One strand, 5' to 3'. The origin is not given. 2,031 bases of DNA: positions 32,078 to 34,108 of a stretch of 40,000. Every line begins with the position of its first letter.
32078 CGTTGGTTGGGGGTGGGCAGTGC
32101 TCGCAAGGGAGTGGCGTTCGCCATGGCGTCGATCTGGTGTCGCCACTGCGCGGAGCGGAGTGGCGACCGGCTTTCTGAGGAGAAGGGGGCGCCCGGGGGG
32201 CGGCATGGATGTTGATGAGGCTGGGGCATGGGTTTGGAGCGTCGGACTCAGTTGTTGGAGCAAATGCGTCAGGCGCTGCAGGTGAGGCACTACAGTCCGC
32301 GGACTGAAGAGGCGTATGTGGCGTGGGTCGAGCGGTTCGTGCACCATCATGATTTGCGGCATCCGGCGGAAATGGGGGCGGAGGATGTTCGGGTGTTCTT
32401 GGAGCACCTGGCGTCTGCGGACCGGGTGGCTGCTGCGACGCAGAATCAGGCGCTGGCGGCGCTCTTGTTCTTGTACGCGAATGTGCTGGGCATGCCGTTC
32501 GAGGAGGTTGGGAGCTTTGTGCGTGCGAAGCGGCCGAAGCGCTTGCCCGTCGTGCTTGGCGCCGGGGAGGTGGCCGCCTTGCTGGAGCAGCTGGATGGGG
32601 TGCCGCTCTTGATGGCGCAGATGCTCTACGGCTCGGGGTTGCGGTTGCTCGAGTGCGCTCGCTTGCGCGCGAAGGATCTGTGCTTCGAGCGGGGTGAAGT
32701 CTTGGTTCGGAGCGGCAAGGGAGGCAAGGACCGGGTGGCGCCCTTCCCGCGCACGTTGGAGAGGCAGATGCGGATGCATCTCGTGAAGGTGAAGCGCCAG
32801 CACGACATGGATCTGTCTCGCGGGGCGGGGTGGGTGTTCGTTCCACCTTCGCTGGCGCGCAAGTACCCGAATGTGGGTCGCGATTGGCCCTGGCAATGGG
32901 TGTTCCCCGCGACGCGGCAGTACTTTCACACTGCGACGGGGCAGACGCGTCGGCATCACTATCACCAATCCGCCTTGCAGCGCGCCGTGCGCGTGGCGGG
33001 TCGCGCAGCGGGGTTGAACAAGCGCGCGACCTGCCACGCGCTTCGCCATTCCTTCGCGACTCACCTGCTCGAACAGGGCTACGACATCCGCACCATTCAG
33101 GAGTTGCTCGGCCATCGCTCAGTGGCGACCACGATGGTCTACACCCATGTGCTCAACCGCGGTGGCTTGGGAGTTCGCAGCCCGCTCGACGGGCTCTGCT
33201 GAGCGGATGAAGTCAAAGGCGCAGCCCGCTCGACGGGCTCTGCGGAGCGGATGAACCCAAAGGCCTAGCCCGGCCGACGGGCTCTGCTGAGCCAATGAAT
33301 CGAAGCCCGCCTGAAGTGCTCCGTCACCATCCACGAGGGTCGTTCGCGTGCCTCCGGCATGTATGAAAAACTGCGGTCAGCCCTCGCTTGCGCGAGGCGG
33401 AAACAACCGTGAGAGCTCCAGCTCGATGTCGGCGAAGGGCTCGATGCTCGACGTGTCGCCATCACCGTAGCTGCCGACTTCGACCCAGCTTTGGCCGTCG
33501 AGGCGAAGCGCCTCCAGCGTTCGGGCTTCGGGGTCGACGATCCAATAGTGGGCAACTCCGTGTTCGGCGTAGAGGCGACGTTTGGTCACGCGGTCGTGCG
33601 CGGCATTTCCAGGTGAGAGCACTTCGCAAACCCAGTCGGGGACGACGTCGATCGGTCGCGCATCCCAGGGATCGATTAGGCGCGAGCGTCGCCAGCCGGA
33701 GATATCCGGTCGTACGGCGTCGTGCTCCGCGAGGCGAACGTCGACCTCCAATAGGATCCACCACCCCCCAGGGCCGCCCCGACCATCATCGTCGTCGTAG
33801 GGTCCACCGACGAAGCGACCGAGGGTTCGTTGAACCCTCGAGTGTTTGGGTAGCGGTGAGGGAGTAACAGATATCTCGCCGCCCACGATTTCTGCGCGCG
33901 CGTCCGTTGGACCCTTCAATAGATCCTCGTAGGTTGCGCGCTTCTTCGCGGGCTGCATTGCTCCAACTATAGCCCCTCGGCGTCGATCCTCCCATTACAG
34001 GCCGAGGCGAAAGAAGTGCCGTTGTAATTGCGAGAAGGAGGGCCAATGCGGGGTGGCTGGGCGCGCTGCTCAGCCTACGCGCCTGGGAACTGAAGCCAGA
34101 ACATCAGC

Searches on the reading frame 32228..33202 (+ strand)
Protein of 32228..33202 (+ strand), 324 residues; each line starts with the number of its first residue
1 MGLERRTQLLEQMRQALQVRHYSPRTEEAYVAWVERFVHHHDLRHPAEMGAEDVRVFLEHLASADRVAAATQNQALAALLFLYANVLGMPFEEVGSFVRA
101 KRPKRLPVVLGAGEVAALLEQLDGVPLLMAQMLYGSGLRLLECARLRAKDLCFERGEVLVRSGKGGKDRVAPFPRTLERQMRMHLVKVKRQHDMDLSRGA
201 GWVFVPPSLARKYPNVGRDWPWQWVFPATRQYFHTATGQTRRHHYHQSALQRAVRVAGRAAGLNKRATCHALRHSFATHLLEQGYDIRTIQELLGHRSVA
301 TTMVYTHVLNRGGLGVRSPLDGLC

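Call 14: search_protein_families(library=pfam, proteins=[window:32228-33202:+])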
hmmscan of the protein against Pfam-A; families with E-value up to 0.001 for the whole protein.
window:32228-33202:+ (324 aa): 3 families
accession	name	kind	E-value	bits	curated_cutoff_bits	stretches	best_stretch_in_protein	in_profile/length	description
PF00589.27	Phage_integrase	-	3.9e-34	118.3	27.1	1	125-309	23-169/172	Phage integrase family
PF13495.12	Phage_int_SAM_4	-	1.7e-28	99.3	27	1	9-91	1-83/85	Phage integrase, N-terminal SAM-like domain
PF02899.23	Phage_int_SAM_1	-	8.9e-05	23.1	22.3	1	18-83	9-76/83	Phage integrase, N-terminal SAM-like domain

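Call 16: search_protein_families(library=ncbifam, proteins=[window:32228-33202:+])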
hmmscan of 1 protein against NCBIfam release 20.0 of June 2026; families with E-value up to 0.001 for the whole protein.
window:32228-33202:+ (324 aa): 11 families
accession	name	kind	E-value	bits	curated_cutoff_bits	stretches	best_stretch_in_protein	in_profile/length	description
TIGR02249.1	integrase_gron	subfamily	6.4e-127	423.2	265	1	9-323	1-315/315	integron integrase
NF011946.0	PRK15417.1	equivalog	3.3e-91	305.9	435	1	5-323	12-330/337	integron integrase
NF040815.2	recomb_XerA_Arch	equivalog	8.5e-48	163.2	220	2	240-308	186-254/263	site-specific tyrosine recombinase/integron integrase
TIGR02224.1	recomb_XerC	equivalog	3.5e-42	144.8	335.15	2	245-308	214-277/295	tyrosine recombinase XerC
TIGR02225.1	recomb_XerD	equivalog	2.4e-37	128.8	329.6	2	245-310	211-276/290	site-specific tyrosine recombinase XerD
NF001399.0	PRK00283.1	subfamily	2.5e-37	128.8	279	1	10-310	9-285/300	tyrosine recombinase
NF002331.0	PRK01287.1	subfamily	9.7e-30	103.7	371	2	233-308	240-312/365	site-specific tyrosine recombinase XerC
NF003462.0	PRK05084.1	equivalog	6.8e-16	57.9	267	1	241-310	279-346/360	tyrosine recombinase XerS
NF007371.0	PRK09871.1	subfamily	4.1e-09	36.3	222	1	250-307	116-173/198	tyrosine-type DNA invertase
NF007370.0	PRK09870.1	subfamily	7.9e-08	32.2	221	1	252-307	123-178/200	tyrosine-type DNA invertase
NF040693.1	recomb_GmtY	equivalog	9.9e-07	28.3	340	1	234-307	358-431/441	gamma-mobile-trio recombinase GmtY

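Call 18: find_homologous_proteins(query=window:32228-33202:+, max_evalue=1e-60)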
Query window:32228-33202:+ (324 aa): 7995 proteins with E <= 1e-60 among 8000 candidates; the best 120 are listed.
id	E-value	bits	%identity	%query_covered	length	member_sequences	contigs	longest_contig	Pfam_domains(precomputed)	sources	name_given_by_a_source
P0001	6.8e-216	734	100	100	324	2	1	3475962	PF13495.13,PF00589.28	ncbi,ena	-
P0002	8.6e-153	526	72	99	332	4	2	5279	PF13495.13,PF00589.28,PF02899.24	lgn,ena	-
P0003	5.6e-141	487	65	98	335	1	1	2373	PF13495.13,PF00589.28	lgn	-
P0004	7.8e-140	484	68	98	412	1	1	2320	PF13495.13,PF00589.28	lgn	-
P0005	3.1e-139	482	68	98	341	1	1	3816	PF13495.13,PF00589.28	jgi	jgi:integron integrase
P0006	1.4e-138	480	68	98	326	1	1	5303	PF13495.13,PF00589.28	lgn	-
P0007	4.9e-138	478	67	99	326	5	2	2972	PF13495.13,PF00589.28,PF02899.24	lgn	-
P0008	3.5e-137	475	67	98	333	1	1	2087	PF13495.13,PF00589.28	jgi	jgi:integron integrase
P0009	9.5e-137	474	66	98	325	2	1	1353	PF13495.13,PF00589.28,PF02899.24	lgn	-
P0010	1.3e-134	467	65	99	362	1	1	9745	PF13495.13,PF00589.28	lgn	-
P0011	1.6e-134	466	67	97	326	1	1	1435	PF13495.13,PF00589.28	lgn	-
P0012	8.0e-134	464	67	97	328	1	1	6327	PF13495.13,PF00589.28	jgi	jgi:integron integrase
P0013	3.5e-132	459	66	98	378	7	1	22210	PF13495.13,PF00589.28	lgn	-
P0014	4.9e-132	458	63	98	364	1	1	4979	PF13495.13,PF00589.28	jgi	-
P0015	2.9e-131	456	67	95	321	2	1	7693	PF13495.13,PF00589.28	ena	-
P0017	3.7e-131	455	67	96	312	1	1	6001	PF13495.13,PF00589.28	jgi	jgi:integron integrase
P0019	3.0e-130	452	64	98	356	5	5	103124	PF13495.13,PF00589.28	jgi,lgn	jgi:integron integrase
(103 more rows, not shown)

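Call 19: find_encoding_contigs(protein=P0001, flank=10000, max_places=3)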
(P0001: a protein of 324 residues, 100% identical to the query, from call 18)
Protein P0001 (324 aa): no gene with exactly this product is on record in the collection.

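Call 20: find_encoding_contigs(protein=P0002, flank=10000, max_places=4)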
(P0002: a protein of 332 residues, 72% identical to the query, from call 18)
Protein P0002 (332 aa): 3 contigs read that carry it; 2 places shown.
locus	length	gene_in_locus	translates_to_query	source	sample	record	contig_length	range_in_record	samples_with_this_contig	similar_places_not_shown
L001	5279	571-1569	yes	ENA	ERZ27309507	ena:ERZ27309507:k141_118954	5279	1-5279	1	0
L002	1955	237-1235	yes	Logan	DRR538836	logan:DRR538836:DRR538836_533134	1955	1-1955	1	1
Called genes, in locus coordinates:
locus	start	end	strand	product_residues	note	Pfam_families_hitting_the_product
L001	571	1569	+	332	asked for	PF02899:Phage_int_SAM_1 (weak), PF13495:Phage_int_SAM_4, PF00589:Phage_integrase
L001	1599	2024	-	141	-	-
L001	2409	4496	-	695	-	PF03030:H_PPase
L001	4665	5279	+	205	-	?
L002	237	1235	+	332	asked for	PF02899:Phage_int_SAM_1 (weak), PF13495:Phage_int_SAM_4, PF00589:Phage_integrase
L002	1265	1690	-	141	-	-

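Call 23: find_encoding_contigs(protein=P0013, flank=10000, max_places=2)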
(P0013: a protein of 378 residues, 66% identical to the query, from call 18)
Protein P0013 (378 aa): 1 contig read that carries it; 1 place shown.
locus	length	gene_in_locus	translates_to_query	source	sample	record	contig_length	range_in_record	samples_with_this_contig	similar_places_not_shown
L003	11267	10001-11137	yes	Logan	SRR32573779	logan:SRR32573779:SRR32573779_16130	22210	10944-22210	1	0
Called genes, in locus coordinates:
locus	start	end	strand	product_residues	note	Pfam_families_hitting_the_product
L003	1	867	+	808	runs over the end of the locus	PF07690:MFS_1, PF01564:Spermine_synth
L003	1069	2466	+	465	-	PF07705:CARDB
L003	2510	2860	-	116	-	-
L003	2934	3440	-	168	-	-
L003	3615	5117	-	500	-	PF00070:Pyr_redox (faint), PF00890:FAD_binding_2, PF01266:DAO, PF01494:FAD_binding_3 (weak), PF01593:Amino_oxidase, PF07992:Pyr_redox_2 (weak), PF12831:FAD_oxidored, PF13450:NAD_binding_8, +2 more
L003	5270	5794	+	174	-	-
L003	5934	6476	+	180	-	-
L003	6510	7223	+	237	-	-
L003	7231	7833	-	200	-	-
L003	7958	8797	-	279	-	PF23169:HalD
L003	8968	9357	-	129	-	PF00196:GerE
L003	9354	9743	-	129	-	PF00196:GerE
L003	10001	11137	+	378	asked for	PF13495:Phage_int_SAM_4, PF00589:Phage_integrase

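Call 24: find_encoding_contigs(protein=P0019, flank=10000, max_places=2)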
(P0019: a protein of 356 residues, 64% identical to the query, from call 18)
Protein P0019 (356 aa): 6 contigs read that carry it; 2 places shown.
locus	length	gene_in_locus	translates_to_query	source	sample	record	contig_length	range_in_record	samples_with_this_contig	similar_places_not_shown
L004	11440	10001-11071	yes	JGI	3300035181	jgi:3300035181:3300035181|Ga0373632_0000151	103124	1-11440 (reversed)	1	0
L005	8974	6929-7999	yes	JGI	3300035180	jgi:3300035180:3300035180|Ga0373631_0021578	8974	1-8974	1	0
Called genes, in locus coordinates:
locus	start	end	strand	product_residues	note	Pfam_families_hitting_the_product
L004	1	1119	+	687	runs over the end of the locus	PF19310:TOP_N, PF01432:Peptidase_M3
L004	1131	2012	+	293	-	PF01430:HSP33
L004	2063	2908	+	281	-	-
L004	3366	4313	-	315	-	PF08240:ADH_N, PF16912:Glu_dehyd_C, PF00107:ADH_zinc_N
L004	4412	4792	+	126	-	-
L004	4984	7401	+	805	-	PF00512:HisKA, PF02518:HATPase_c, PF00072:Response_reg, PF01627:Hpt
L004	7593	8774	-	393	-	PF00437:T2SSE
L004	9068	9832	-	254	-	-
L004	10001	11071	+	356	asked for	PF13495:Phage_int_SAM_4, PF00589:Phage_integrase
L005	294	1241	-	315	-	PF08240:ADH_N, PF16912:Glu_dehyd_C, PF00107:ADH_zinc_N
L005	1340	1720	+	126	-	-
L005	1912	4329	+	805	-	PF00512:HisKA, PF02518:HATPase_c, PF00072:Response_reg, PF01627:Hpt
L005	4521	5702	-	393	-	PF00437:T2SSE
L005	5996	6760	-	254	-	-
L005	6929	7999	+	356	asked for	PF13495:Phage_int_SAM_4, PF00589:Phage_integrase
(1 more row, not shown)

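Call 25: find_encoding_contigs(protein=P0010, flank=10000, max_places=2)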
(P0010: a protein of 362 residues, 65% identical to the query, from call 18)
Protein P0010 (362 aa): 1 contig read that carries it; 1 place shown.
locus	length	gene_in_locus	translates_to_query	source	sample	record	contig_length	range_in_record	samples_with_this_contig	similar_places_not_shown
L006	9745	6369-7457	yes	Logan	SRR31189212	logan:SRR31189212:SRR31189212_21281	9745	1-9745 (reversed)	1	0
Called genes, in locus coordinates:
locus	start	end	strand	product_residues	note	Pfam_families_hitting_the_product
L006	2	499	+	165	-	?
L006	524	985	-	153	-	PF02627:CMD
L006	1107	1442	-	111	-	-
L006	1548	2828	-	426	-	PF22807:TrAA12, PF23500:DUF7133, PF07995:GSDH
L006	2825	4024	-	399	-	PF04055:Radical_SAM, PF13186:SPASM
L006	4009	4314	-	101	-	PF05402:PqqD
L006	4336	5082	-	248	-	PF03070:TENA_THI-4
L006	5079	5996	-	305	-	PF12706:Lactamase_B_2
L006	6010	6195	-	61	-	PF08042:PqqA (weak)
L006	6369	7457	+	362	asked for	PF13495:Phage_int_SAM_4, PF00589:Phage_integrase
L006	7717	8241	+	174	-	-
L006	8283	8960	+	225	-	-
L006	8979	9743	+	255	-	?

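Call 38: list_cluster_members(proteins=[P0001])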
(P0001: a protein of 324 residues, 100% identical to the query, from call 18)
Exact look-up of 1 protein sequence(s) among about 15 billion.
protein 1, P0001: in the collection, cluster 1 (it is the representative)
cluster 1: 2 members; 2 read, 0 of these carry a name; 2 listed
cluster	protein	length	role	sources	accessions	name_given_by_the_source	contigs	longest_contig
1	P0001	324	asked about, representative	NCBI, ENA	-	-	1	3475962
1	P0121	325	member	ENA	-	-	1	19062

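Call 40: find_encoding_contigs(protein=P0121, flank=10000, max_places=4)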
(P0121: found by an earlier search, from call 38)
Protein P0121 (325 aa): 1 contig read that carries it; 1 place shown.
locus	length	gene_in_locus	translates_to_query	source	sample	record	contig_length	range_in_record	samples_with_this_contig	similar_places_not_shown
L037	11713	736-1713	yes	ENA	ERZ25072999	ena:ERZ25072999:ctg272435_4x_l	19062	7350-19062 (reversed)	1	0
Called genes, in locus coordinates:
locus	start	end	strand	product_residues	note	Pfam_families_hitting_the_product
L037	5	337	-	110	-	PF15567:Imm35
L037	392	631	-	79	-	-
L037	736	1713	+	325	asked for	PF13495:Phage_int_SAM_4, PF00589:Phage_integrase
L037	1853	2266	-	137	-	PF02472:ExbD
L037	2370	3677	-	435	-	-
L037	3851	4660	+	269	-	-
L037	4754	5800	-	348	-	-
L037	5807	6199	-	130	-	PF04828:GFA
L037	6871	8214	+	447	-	PF00078:RVT_1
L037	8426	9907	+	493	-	-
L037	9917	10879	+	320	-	PF08305:NPCBM (weak)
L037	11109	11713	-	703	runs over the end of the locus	PF03030:H_PPase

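Call 74: find_encoding_contigs(protein=P0015, flank=10000, max_places=2)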
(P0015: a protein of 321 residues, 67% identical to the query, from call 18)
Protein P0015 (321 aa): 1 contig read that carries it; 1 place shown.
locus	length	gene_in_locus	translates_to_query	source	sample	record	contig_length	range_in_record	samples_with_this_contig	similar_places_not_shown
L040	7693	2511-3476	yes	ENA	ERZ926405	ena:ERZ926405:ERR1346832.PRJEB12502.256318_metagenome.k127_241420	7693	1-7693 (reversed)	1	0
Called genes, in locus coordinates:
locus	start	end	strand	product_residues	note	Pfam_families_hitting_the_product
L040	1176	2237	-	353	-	PF13646:HEAT_2 (faint)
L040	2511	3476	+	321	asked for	PF13495:Phage_int_SAM_4, PF00589:Phage_integrase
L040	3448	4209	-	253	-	PF01061:ABC2_membrane, PF12698:ABC2_membrane_3 (weak)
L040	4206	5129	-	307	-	PF00005:ABC_tran, PF13304:AAA_21 (weak)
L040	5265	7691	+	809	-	?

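Call 75: find_encoding_contigs(protein=P0012, flank=10000, max_places=2)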
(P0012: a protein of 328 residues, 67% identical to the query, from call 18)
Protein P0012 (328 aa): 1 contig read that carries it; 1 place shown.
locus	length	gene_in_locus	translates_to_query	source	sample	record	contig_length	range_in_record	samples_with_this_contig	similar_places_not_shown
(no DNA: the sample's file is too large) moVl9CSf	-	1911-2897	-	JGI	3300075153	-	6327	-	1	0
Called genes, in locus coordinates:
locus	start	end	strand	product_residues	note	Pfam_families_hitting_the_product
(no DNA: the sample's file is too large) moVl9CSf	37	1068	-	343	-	PF01636:APH (weak)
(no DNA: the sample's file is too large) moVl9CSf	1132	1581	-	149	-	-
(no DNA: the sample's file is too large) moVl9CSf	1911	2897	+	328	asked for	PF13495:Phage_int_SAM_4, PF00589:Phage_integrase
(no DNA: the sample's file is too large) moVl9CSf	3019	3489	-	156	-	PF02077:SURF4, PF07681:DoxX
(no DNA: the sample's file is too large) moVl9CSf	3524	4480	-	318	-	PF08240:ADH_N, PF00107:ADH_zinc_N, PF13602:ADH_zinc_N_2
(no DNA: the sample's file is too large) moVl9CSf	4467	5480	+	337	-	PF00126:HTH_1, PF03466:LysR_substrate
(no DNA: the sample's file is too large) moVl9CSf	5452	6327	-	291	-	?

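Call 76: find_encoding_contigs(protein=P0017, flank=10000, max_places=2)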
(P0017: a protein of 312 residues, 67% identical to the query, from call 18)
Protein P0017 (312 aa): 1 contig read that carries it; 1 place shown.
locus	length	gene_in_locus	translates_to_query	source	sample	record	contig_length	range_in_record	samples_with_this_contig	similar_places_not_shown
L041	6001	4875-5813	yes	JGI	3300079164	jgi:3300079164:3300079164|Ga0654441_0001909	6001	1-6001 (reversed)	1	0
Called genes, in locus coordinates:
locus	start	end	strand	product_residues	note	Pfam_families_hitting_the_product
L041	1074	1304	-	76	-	PF16277:DUF4926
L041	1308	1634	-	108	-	PF21814:DUF6883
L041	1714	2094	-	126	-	PF13560:HTH_31 (weak)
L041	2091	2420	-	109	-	PF04365:BrnT_toxin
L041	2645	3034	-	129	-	PF02661:Fic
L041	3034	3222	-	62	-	-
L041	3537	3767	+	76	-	PF09720:Unstab_antitox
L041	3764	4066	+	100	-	PF05016:ParE_toxin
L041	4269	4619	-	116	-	PF26541:MafI2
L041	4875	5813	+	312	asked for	PF13495:Phage_int_SAM_4, PF00589:Phage_integrase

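Call 77: find_encoding_contigs(protein=P0006, flank=10000, max_places=2)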
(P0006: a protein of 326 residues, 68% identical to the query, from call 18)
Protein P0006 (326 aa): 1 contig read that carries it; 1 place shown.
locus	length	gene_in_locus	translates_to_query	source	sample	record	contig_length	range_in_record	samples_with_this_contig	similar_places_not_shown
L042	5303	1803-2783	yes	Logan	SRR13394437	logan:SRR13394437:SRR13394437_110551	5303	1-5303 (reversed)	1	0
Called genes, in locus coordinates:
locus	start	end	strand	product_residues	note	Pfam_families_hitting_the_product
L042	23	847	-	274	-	PF13091:PLDc_2 (weak)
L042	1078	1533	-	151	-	-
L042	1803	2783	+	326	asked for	PF13495:Phage_int_SAM_4, PF00589:Phage_integrase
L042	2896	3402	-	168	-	PF24828:DUF7713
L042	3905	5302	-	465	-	?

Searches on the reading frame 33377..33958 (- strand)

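Call 14: search_protein_families(library=pfam, proteins=[window:33377-33958:-])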
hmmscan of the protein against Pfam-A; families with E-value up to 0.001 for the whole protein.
window:33377-33958:- (193 aa): 1 family
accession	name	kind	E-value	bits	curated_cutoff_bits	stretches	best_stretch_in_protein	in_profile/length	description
PF05685.18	Uma2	-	1.8e-30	106.1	27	1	9-182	3-169/172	Putative restriction endonuclease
